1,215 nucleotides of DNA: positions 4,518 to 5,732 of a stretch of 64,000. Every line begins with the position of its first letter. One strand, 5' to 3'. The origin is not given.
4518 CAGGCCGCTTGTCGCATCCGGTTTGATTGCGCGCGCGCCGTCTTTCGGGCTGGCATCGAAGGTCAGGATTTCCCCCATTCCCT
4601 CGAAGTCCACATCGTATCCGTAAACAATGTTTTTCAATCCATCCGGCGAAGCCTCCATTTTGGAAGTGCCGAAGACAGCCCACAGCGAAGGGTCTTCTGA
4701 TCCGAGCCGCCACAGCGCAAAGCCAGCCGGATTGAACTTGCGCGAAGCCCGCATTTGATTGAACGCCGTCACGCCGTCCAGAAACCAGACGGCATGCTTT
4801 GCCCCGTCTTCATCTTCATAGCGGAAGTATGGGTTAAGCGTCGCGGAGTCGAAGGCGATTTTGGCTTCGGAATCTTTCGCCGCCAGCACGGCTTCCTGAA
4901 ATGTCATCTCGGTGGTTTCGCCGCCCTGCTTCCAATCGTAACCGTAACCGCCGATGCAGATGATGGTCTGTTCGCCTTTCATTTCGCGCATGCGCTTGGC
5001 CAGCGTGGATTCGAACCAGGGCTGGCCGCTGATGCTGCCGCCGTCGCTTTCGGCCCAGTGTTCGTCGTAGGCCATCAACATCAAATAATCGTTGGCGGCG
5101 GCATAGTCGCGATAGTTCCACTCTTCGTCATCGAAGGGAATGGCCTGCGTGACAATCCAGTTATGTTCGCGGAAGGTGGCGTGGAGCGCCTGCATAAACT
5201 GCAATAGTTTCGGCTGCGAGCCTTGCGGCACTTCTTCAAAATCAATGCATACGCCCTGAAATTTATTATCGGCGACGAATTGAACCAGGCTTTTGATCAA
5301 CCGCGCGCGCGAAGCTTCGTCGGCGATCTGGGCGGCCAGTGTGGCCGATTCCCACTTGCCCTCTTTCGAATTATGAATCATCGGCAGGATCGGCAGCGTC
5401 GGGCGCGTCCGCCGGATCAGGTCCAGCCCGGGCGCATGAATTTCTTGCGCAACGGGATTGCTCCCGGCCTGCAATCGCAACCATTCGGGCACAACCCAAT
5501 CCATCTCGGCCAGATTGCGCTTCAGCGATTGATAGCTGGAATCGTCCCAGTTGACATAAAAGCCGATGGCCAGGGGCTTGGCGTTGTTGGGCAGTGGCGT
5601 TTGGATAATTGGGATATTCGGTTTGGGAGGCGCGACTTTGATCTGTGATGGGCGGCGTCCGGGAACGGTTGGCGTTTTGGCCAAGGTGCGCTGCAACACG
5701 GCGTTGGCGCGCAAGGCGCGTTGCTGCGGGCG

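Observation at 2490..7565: Fused PgaB/PgaC-like exopolysaccharide synthase next to an MprF-C-like (DUF2156) aminoacyl-transferase-type gene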

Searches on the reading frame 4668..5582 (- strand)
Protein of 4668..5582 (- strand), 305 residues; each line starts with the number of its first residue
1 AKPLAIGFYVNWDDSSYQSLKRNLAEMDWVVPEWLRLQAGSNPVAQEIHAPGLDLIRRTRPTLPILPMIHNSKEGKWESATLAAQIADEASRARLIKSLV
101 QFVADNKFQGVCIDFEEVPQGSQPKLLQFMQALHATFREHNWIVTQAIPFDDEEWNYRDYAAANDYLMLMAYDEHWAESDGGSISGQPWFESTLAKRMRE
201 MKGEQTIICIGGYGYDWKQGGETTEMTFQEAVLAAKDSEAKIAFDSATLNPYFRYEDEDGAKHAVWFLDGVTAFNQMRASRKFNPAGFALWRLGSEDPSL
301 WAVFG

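Call 34: search_solved_structures(query=window:4668-5582:-, max_evalue=0.00001, show_alignments=4)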
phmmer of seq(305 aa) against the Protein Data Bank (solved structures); distinct sequences matched with E-value up to 0.00001: 6.
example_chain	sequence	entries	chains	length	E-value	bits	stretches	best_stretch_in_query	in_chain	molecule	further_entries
5jh8_A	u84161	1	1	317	4.4e-27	98.3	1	15-303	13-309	Probable chitinase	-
3cz8_A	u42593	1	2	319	7.3e-22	81.2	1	64-293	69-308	Putative sporulation-specific glycosylase ydhD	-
4wiw_A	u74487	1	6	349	3e-16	62.7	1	66-298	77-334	Glycoside hydrolase family 18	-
4s3k_A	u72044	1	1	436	2.7e-14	56.3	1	66-303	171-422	Spore germination protein YaaH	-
4s3j_A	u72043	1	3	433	1.2e-13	54.2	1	60-303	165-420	Cortical-lytic enzyme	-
4q6t_A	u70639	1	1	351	6.5e-12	48.5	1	56-303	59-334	Glycosyl hydrolase, family 18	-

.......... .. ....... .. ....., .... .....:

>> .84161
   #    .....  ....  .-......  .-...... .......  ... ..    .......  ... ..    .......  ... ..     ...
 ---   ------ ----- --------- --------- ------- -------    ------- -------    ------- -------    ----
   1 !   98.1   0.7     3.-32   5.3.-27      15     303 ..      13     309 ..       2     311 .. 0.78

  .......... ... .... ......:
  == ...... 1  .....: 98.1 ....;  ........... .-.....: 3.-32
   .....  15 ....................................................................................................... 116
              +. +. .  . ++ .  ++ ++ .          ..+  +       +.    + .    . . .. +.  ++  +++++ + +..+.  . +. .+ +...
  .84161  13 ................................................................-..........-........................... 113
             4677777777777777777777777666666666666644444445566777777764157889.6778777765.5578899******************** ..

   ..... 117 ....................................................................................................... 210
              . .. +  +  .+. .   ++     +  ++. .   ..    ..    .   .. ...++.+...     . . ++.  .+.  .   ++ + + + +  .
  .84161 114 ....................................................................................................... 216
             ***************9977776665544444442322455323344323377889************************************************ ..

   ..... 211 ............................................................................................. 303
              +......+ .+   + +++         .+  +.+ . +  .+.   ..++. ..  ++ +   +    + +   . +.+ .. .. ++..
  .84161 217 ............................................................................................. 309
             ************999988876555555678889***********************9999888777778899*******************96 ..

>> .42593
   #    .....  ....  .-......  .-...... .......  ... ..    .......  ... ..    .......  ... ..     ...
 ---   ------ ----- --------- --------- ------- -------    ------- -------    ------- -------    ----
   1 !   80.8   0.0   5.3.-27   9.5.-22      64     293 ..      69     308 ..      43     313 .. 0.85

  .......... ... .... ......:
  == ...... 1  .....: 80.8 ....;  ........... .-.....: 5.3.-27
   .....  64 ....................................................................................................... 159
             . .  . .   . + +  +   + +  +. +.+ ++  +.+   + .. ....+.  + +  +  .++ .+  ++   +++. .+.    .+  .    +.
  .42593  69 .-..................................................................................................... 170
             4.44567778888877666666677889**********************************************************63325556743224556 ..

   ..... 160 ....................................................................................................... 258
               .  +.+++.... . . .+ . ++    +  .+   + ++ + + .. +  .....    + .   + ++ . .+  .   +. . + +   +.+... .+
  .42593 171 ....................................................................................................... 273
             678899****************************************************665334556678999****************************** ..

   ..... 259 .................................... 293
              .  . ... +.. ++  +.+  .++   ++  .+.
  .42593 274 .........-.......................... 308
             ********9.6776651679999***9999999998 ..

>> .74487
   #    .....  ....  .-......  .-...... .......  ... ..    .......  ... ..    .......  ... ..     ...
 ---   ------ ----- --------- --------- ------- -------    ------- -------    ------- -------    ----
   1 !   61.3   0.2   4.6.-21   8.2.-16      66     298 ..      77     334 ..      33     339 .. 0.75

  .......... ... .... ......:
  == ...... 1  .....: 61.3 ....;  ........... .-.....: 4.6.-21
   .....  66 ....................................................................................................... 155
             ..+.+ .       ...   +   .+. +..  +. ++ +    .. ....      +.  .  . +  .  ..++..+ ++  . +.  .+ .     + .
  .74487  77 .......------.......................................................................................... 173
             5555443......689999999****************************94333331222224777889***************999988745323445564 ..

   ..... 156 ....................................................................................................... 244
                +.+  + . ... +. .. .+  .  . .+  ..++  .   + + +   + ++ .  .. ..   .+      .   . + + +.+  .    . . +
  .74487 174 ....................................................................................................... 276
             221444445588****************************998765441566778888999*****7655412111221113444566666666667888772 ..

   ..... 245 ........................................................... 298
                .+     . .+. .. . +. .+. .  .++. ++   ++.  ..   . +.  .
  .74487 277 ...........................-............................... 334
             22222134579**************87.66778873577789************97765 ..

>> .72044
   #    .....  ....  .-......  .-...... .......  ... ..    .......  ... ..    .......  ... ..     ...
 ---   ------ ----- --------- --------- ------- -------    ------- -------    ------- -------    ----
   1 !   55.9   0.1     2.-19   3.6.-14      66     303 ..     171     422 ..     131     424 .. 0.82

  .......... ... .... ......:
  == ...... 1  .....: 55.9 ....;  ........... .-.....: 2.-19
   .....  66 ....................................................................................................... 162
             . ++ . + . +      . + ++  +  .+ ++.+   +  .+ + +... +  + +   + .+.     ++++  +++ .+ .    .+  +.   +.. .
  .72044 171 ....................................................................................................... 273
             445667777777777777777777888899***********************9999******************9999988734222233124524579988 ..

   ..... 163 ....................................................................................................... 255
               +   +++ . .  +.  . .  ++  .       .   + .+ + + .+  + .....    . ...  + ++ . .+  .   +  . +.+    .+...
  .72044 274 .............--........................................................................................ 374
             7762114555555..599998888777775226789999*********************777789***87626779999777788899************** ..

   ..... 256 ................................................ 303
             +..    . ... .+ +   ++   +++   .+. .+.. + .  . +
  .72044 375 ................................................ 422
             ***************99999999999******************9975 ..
